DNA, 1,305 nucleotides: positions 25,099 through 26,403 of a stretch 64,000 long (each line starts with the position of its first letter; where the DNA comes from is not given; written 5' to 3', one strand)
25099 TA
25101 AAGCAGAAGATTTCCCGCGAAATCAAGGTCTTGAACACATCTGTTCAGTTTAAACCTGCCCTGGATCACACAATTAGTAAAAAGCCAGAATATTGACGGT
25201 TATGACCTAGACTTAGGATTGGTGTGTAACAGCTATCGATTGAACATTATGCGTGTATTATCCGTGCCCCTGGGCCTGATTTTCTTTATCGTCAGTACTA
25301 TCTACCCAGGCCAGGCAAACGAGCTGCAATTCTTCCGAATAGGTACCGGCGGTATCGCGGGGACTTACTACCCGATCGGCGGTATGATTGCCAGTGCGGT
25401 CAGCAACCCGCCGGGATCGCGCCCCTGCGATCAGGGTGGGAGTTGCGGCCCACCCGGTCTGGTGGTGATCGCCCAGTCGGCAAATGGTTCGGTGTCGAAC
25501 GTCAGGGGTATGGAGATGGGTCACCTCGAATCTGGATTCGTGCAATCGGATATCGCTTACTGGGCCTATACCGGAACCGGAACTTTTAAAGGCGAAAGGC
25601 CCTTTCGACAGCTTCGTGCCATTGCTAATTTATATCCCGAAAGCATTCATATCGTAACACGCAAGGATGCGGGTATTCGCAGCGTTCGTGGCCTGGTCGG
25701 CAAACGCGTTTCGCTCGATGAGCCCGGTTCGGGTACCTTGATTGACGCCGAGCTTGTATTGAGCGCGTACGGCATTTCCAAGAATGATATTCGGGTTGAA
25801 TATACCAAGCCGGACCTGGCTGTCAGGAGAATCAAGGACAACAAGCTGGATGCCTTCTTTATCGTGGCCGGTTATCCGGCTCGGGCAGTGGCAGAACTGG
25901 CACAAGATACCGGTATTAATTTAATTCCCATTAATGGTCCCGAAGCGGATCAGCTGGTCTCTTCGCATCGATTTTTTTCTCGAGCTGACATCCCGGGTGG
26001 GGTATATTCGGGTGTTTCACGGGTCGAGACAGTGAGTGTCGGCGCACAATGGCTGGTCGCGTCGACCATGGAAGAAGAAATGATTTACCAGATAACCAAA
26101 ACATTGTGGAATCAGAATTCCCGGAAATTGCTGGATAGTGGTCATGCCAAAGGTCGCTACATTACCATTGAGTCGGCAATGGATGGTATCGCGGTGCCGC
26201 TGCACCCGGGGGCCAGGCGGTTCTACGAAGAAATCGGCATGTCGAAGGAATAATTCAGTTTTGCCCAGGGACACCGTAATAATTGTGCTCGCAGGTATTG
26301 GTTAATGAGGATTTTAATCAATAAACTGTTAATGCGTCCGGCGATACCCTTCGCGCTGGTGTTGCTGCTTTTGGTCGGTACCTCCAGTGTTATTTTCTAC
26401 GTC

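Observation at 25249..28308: Orphan TAXI binding protein paired with a membrane GGDEF-EAL enzyme: candidate solute-sensing c-di-GMP switch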

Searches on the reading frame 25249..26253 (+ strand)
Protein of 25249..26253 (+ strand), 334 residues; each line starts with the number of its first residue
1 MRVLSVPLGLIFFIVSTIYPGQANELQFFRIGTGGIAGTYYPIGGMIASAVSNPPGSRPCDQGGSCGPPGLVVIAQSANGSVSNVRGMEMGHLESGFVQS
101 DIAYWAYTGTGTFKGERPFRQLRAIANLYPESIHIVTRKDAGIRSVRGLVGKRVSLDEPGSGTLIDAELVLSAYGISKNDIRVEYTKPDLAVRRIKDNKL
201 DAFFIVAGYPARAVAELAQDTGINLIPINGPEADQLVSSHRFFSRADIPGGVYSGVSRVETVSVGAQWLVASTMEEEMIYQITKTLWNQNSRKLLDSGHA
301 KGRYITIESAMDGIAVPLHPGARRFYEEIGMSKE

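Call 7: search_protein_families(library=pfam, proteins=[window:25249-26253:+])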
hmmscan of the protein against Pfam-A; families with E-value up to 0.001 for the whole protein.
window:25249-26253:+ (334 aa): 2 families
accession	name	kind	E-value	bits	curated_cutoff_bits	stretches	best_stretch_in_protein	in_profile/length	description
PF16868.10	NMT1_3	-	2.2e-73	247.8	27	1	31-330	1-289/289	NMT1-like family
PF09084.16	NMT1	-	0.00051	20.4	20.5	1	122-205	63-147/216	NMT1/THI5 like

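Call 8: search_protein_families(library=ncbifam, proteins=[window:25249-26253:+])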
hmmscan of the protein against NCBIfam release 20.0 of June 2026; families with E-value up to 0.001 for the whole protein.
window:25249-26253:+ (334 aa): 2 families
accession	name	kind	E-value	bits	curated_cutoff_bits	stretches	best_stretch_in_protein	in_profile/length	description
TIGR02122.1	TRAP_TAXI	subfamily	5.8e-91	304.7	84.35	1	7-330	9-320/320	TAXI family TRAP transporter solute-binding subunit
TIGR01728.1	SsuA_fam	subfamily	2.7e-09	36.6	163.5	1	126-220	78-171/290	aliphatic sulfonate ABC transporter substrate-binding protein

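Call 23: find_homologous_proteins(query=window:25249-26253:+, max_evalue=1e-30)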
Query window:25249-26253:+ (334 aa): 7524 proteins with E <= 1e-30 among 8000 candidates; the best 120 are listed.
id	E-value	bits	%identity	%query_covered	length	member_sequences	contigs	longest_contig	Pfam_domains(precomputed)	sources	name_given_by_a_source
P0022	5.5e-206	701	94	100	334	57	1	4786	PF16868.11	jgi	-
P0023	9.1e-189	645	84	100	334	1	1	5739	PF16868.11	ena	-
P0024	1.5e-188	644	85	100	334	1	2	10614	PF16868.11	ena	-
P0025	4.2e-188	642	84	100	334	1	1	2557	PF09084.17,PF16868.11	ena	-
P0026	1.6e-185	634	83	100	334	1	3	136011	PF09084.17,PF16868.11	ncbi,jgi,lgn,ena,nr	ncbi:MAG: TAXI family TRAP transporter solute-binding subunit [Gammaproteobacteria bacterium]|nr:TAX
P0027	1.7e-185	634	84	100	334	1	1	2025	PF16868.11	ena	-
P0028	2.0e-185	634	83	100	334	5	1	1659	PF16868.11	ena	-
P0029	4.6e-185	633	83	100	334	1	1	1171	PF16868.11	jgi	jgi:TRAP transporter TAXI family solute receptor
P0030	4.9e-185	632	84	98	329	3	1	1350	PF16868.11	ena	-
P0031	8.7e-185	632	84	100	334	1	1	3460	PF09084.17,PF16868.11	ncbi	-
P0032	9.6e-185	631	83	99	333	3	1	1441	PF16868.11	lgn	-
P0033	3.5e-184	630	84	100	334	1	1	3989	PF16868.11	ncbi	-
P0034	1.8e-183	627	84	100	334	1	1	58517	PF09084.17,PF16868.11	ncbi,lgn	-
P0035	5.7e-183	626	84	98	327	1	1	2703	PF16868.11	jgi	-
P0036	4.4e-163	560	73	99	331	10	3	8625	PF09084.17,PF16868.11,PF12974.13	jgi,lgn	jgi:TRAP transporter TAXI family solute receptor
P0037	8.4e-163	559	73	100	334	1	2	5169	PF16868.11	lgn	-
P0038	5.2e-162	557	74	100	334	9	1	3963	PF09084.17,PF16868.11,PF12974.13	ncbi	-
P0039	4.2e-161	554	72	100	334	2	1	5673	PF09084.17,PF16868.11,PF12974.13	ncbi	ncbi:MAG: TAXI family TRAP transporter solute-binding subunit [Gammaproteobacteria bacterium]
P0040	1.1e-160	552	72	100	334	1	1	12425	PF16868.11,PF12974.13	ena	-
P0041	1.4e-159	549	72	100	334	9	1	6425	PF16868.11,PF12974.13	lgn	-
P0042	1.6e-158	545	72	100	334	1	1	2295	PF09084.17,PF16868.11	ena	-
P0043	2.1e-158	545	72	100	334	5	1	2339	PF09084.17,PF16868.11,PF12974.13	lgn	-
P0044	2.3e-158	545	71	99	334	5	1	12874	PF16868.11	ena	-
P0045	4.7e-158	544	72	100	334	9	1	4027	PF09084.17,PF16868.11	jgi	-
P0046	5.4e-158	544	70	99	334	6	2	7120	PF16868.11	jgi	jgi:TRAP transporter TAXI family solute receptor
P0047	1.1e-157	543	68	100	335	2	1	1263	PF09084.17,PF16868.11,PF12974.13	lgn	-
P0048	1.2e-157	542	71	100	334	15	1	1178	PF09084.17,PF16868.11,PF12974.13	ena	-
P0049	1.3e-157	542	73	97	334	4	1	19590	PF09084.17,PF16868.11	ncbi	-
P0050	1.9e-157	542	70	99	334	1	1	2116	PF09084.17,PF16868.11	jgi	jgi:TRAP transporter TAXI family solute receptor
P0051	2.2e-157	542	69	100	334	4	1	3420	PF09084.17,PF16868.11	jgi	-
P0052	2.6e-157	541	71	94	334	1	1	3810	PF16868.11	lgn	-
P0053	3.3e-157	541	70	100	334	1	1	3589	PF16868.11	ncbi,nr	ncbi:TAXI family TRAP transporter solute-binding subunit [Gammaproteobacteria bacterium]|nr:TAXI fam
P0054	4.1e-157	541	70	100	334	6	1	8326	PF09084.17,PF16868.11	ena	-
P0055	6.1e-157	540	70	100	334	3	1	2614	PF09084.17,PF16868.11,PF12974.13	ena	-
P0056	6.5e-157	540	69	100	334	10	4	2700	PF09084.17,PF16868.11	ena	-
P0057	6.5e-157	540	71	100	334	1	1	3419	PF16868.11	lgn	-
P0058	1.1e-156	539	69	100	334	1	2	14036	PF09084.17,PF16868.11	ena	-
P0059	1.1e-156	539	71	100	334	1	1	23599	PF16868.11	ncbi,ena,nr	ncbi:MAG: TAXI family TRAP transporter solute-binding subunit [Gammaproteobacteria bacterium]|nr:TAX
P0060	1.4e-156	539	70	100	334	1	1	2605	PF09084.17,PF16868.11,PF12974.13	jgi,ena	-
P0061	2.1e-156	538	69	100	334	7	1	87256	PF09084.17,PF16868.11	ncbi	-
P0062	2.5e-156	538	68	100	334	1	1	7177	PF09084.17,PF16868.11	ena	-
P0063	7.1e-156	537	69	100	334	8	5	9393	PF09084.17,PF16868.11,PF12974.13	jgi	jgi:TRAP transporter TAXI family solute receptor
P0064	9.7e-156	536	68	100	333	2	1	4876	PF16868.11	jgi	-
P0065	1.1e-155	536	68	100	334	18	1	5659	PF16868.11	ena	-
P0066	1.3e-155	536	69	100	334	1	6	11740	PF16868.11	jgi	jgi:TRAP transporter TAXI family solute receptor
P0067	1.6e-155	535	68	100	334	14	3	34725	PF09084.17,PF16868.11,PF12974.13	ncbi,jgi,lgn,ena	ncbi:TAXI family TRAP transporter solute-binding subunit [Pseudomonadota bacterium]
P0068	2.6e-155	535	68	100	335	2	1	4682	PF09084.17,PF16868.11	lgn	-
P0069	2.7e-155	535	72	94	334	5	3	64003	PF09084.17,PF16868.11,PF12974.13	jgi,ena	jgi:TRAP transporter TAXI family solute receptor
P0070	2.7e-155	535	67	100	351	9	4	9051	PF09084.17,PF16868.11,PF12974.13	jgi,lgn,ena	-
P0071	2.7e-155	535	72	93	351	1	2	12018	PF16868.11,PF12974.13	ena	-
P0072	3.4e-155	534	72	93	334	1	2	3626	PF09084.17,PF16868.11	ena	-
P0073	5.1e-155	534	68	100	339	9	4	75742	PF09084.17,PF16868.11,PF12974.13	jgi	jgi:TRAP transporter TAXI family solute receptor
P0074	5.2e-155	534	69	99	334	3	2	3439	PF09084.17,PF16868.11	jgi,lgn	-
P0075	5.2e-155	534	70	99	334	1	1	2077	PF09084.17,PF16868.11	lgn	-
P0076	5.4e-155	534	69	100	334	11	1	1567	PF16868.11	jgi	jgi:TRAP transporter TAXI family solute receptor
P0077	6.1e-155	534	69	100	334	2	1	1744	PF09084.17,PF16868.11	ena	-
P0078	9.2e-155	533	68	100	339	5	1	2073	PF09084.17,PF16868.11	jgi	jgi:TRAP transporter TAXI family solute receptor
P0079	1.0e-154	533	68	100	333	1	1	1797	PF16868.11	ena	-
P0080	1.0e-154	533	73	94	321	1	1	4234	PF09084.17,PF16868.11,PF12974.13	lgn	-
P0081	1.2e-154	533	74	94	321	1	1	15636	PF16868.11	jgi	-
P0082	1.3e-154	532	68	100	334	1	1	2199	PF09084.17,PF16868.11,PF12974.13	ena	-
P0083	1.4e-154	532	70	100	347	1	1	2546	PF16868.11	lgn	-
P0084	1.7e-154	532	68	100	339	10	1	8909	PF16868.11,PF12974.13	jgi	-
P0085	1.8e-154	532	69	100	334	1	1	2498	PF09084.17,PF16868.11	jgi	jgi:TRAP transporter TAXI family solute receptor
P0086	2.5e-154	531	69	100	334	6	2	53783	PF09084.17,PF16868.11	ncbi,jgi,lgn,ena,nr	ncbi:MAG TPA: TAXI family TRAP transporter solute-binding subunit [Gammaproteobacteria bacterium]|nr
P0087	3.6e-154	531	68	100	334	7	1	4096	PF16868.11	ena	-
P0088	4.1e-154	531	68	100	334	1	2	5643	PF16868.11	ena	-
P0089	5.6e-154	530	68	100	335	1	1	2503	PF16868.11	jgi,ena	jgi:hypothetical protein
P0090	6.8e-154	530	68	100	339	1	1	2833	PF09084.17,PF16868.11,PF12974.13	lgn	-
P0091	7.5e-154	530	69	99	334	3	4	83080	PF09084.17,PF16868.11,PF12974.13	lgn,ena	-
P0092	7.9e-154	530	68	100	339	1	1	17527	PF09084.17,PF16868.11,PF12974.13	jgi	jgi:TRAP transporter TAXI family solute receptor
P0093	8.4e-154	530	68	100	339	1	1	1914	PF09084.17,PF16868.11,PF12974.13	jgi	jgi:uncharacterized protein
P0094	9.7e-154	530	69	100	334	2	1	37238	PF16868.11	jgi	jgi:TRAP transporter TAXI family solute receptor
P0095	1.4e-153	529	68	97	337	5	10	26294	PF16868.11,PF12974.13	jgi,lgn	jgi:hypothetical protein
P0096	1.6e-153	529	68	100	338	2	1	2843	PF09084.17,PF16868.11,PF12974.13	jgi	jgi:TRAP transporter TAXI family solute receptor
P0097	1.7e-153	529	69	100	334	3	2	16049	PF09084.17,PF16868.11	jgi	jgi:TRAP transporter TAXI family solute receptor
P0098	1.8e-153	529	73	94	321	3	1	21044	PF09084.17,PF16868.11,PF12974.13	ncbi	-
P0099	2.0e-153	529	68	100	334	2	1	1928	PF09084.17,PF16868.11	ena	-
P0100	2.5e-153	528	66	99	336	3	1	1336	PF09084.17,PF16868.11,PF12974.13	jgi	jgi:uncharacterized protein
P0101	2.8e-153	528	69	100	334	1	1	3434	PF09084.17,PF16868.11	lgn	-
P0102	3.4e-153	528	68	100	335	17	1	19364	PF16868.11,PF12974.13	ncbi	-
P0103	4.0e-153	528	69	99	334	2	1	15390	PF16868.11,PF12974.13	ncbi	-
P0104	5.7e-153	527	69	100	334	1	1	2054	PF09084.17,PF16868.11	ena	-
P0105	6.3e-153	527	67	99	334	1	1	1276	PF09084.17,PF16868.11,PF12974.13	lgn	-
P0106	7.3e-153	527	67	100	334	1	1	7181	PF09084.17,PF16868.11,PF12974.13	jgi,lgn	jgi:hypothetical protein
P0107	7.6e-153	527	67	100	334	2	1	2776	PF09084.17,PF16868.11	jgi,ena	-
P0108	7.6e-153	527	69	100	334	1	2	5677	PF09084.17,PF16868.11,PF12974.13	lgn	-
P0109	8.8e-153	526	67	100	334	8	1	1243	PF09084.17,PF16868.11,PF12974.13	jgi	jgi:TRAP transporter TAXI family solute receptor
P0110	1.0e-152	526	66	99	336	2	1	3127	PF09084.17,PF16868.11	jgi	-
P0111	1.3e-152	526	67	100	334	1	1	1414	PF09084.17,PF16868.11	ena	-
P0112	1.3e-152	526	67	100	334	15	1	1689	PF09084.17,PF16868.11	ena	-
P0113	1.5e-152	526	67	100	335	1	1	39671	PF16868.11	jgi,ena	jgi:hypothetical protein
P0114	1.9e-152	525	68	100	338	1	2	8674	PF09084.17,PF16868.11,PF12974.13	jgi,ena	-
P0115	2.3e-152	525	75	92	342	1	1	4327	PF09084.17,PF16868.11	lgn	-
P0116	2.4e-152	525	72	94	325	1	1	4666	PF09084.17,PF16868.11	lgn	-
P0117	2.4e-152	525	69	100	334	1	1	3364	PF16868.11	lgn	-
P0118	2.9e-152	525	67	100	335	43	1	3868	PF09084.17,PF16868.11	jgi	jgi:TRAP transporter TAXI family solute receptor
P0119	3.0e-152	525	67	100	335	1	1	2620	PF16868.11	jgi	jgi:hypothetical protein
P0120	5.1e-152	524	67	100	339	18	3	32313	PF09084.17,PF16868.11,PF12974.13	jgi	-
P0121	5.1e-152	524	67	100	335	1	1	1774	PF16868.11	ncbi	-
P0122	5.3e-152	524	68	99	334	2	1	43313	PF16868.11,PF12974.13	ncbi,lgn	-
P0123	7.7e-152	523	71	93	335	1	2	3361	PF09084.17,PF16868.11,PF12974.13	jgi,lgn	-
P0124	9.0e-152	523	68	100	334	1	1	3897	PF09084.17,PF16868.11,PF12974.13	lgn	-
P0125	1.1e-151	523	68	98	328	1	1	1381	PF16868.11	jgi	jgi:hypothetical protein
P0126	1.1e-151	523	66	100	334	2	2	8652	PF09084.17,PF16868.11,PF12974.13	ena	-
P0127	1.2e-151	523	67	97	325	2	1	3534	PF16868.11,PF12974.13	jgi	-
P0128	1.6e-151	522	65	99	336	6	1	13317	PF09084.17,PF16868.11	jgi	-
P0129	4.3e-151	521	67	100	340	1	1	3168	PF09084.17,PF16868.11,PF12974.13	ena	-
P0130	4.9e-151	521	65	100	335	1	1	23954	PF16868.11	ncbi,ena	-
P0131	5.0e-151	521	67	100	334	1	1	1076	PF09084.17,PF16868.11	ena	-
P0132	5.7e-151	520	68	99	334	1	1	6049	PF16868.11,PF12974.13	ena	-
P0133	5.8e-151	520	67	100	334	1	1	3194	PF16868.11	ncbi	-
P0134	6.1e-151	520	67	100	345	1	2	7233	PF09084.17,PF16868.11,PF12974.13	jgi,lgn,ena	-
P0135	8.8e-151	520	71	93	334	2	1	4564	PF09084.17,PF16868.11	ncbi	-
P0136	1.1e-150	520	66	99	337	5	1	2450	PF09084.17,PF16868.11,PF12974.13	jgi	-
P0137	1.1e-150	520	67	100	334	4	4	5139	PF09084.17,PF16868.11,PF12974.13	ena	-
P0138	1.2e-150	519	68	99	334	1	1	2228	PF16868.11,PF12974.13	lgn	-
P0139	1.2e-150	519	67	100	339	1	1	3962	PF09084.17,PF16868.11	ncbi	-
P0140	1.5e-150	519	67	98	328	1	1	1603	PF16868.11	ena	-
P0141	1.7e-150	519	68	99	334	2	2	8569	PF16868.11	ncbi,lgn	-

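Call 24: find_related_loci(query=window:25249-26253:+, collection=genome_contigs, flank=7000)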
Query window:25249-26253:+ (334 aa) in genome_contigs; peptide patterns used: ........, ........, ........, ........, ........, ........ (x = any residue, [..] = any of these).
82 stretches matched a pattern; 25 encode a relative of the query (tblastn E <= 1e-3); 25 distinct loci.
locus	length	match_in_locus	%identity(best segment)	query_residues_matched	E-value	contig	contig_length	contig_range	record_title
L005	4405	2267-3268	94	1-334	0e+0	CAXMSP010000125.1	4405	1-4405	MAG: uncultured Gammaproteobacteria bacterium isolate 10C-St20-MC-01_bin.30.orig genome assembly, contig: k141_3676705,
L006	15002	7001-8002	93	1-334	0e+0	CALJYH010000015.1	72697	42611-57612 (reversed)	MAG: uncultured Gammaproteobacteria bacterium isolate N3_Bin_MAXBIN__052_1 genome assembly, contig: c_000000732656, whol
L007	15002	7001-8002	93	1-334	0e+0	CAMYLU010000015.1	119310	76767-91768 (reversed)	MAG: uncultured Gammaproteobacteria bacterium isolate FCS_Gamma_010 genome assembly, contig: scaffold_44, whole genome s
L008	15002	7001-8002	84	1-334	0e+0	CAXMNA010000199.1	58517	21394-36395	MAG: uncultured Gammaproteobacteria bacterium isolate 07C-BC-St02_bin.9.orig genome assembly, contig: k141_1209980, whol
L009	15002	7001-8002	71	1-334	2e-157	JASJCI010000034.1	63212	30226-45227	MAG: Gammaproteobacteria bacterium isolate MO_140.B7 MO_140.c_358, whole genome shotgun sequence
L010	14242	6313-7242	33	1-331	8e-57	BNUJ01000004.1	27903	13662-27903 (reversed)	Deferribacterales bacterium MS499-41 DNA, sequence004, whole genome shotgun sequence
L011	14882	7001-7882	32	27-334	2e-40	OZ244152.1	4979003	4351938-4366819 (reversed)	MAG: Candidatus Multivorans sp. isolate afea6ae8-3198-4470-b6a0-f74c278aea2c genome assembly, chromosome: 1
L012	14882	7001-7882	32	27-334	8e-40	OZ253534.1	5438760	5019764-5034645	MAG: Candidatus Multivorans sp. isolate be2d7f3f-f219-46b2-8ad1-06fdd0eb2387 genome assembly, chromosome: 1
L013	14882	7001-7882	31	27-334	1e-39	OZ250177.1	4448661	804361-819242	MAG: Candidatus Multivorans sp. isolate 36e5008e-f582-4c91-8c3b-5baff8031e1a genome assembly, chromosome: 1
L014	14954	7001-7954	30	3-334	3e-39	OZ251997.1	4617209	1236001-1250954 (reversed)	MAG: Candidatus Multivorans sp. isolate 0020eb3c-7439-4c9e-8c72-55202c0a045f genome assembly, chromosome: 1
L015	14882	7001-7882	31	27-334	1e-38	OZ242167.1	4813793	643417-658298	MAG: Candidatus Multivorans sp. isolate 7fb352fe-185d-4cb3-939b-2af4a04fcc16 genome assembly, chromosome: 1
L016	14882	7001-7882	31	27-334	3e-38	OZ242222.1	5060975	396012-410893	MAG: Candidatus Multivorans sp. isolate 294fb325-5f7d-45f9-a7ea-d7aadbeafeef genome assembly, chromosome: 1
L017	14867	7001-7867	32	31-331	2e-36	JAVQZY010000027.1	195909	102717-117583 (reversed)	MAG: Burkholderiales bacterium isolate SKYGB_n_bin28 contig_715, whole genome shotgun sequence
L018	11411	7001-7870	32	31-332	2e-36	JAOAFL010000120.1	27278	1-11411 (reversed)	MAG: Burkholderiales bacterium isolate SKW287 k141_1596808, whole genome shotgun sequence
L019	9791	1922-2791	32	31-332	2e-35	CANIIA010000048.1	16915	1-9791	MAG: Betaproteobacteria bacterium isolate RE-9nov16-248 genome assembly, contig: RE-9nov16-C7198, whole genome shotgun s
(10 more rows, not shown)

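Call 30: search_solved_structures(query=window:25249-26253:+, max_evalue=0.001, show_alignments=3)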
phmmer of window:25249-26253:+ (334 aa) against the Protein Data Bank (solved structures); distinct sequences matched with E-value up to 0.001: 7.
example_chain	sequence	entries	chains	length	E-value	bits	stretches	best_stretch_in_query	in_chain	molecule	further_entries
1us4_A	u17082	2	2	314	6.7e-51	176.7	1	25-332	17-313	PUTATIVE GLUR0 LIGAND BINDING CORE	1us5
8u79_A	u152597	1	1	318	7.3e-51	176.6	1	26-332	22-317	Immunogenic protein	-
8s4j_A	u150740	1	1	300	8.2e-50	173.1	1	27-332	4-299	TAXI family TRAP transporter solute-binding subunit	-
9ibo_A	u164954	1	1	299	8.7e-50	173.1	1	27-332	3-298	TAXI family TRAP transporter solute-binding subunit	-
9oz4_A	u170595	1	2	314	1.5e-47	165.7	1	27-331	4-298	TRAP transporter solute receptor, TAXI family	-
4ddd_A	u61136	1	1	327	3.1e-40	141.7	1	27-331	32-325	Immunogenic protein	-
9ibp_A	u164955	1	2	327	4.8e-27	98.3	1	23-331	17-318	Immunogenic protein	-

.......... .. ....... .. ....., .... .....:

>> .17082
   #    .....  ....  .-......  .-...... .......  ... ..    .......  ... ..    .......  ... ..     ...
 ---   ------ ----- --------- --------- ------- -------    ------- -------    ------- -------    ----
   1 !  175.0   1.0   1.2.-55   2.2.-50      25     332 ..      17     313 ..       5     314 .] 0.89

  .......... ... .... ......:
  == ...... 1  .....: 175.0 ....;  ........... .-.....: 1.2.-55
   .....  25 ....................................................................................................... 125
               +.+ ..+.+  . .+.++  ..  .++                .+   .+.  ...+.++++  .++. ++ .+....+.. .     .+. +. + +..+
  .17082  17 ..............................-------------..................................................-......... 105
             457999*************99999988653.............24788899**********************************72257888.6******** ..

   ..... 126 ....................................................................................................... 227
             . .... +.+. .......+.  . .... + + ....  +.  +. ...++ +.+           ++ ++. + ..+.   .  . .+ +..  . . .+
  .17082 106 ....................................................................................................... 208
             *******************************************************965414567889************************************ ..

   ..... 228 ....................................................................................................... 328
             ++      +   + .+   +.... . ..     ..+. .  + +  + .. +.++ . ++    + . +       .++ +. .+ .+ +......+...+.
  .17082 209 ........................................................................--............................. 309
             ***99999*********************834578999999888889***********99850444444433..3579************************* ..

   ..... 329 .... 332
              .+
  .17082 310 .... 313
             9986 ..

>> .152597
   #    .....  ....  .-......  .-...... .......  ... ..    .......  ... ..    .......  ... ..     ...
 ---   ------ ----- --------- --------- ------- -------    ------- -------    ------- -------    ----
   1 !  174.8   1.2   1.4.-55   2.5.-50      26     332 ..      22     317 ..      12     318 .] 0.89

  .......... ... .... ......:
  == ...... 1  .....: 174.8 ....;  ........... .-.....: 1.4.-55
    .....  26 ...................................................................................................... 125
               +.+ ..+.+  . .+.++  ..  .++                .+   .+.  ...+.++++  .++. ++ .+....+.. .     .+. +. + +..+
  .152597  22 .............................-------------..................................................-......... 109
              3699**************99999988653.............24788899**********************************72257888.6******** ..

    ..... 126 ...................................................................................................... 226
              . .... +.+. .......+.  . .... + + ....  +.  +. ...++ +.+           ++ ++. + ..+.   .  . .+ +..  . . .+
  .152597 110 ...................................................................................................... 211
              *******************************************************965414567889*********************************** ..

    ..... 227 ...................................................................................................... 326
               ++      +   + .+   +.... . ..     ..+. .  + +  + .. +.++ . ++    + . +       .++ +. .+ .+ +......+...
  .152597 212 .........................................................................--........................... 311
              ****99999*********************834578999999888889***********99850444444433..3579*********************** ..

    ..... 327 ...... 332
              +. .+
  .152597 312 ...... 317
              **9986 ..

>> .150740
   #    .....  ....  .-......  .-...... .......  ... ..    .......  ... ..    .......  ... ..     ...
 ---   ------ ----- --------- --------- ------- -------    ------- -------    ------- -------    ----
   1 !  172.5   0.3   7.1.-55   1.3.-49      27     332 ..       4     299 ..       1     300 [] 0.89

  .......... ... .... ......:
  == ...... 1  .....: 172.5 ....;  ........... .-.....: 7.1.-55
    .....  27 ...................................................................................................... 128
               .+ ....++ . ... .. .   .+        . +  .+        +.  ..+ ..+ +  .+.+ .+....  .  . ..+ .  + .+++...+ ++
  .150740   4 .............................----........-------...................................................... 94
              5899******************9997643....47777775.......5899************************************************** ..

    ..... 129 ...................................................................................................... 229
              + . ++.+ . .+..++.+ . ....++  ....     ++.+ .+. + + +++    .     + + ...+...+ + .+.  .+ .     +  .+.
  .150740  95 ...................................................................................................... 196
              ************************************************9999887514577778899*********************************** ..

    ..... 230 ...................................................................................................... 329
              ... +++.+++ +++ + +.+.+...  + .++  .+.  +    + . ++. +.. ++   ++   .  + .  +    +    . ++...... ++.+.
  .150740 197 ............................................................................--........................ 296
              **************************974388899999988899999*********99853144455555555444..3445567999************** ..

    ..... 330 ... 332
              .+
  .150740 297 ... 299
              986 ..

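Call 79: search_protein_families(library=pfam, proteins=[L009:8050-8724:+], max_evalue=5)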
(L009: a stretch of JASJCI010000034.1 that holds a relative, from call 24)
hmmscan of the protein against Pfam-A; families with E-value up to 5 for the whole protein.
L009:8050-8724:+ (225 aa): 1 family
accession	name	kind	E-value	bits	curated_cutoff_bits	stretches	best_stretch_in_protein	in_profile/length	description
PF17407.7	Nrap_D6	-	0.2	12.3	22.3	1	82-145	42-108/131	Nrap protein domain 6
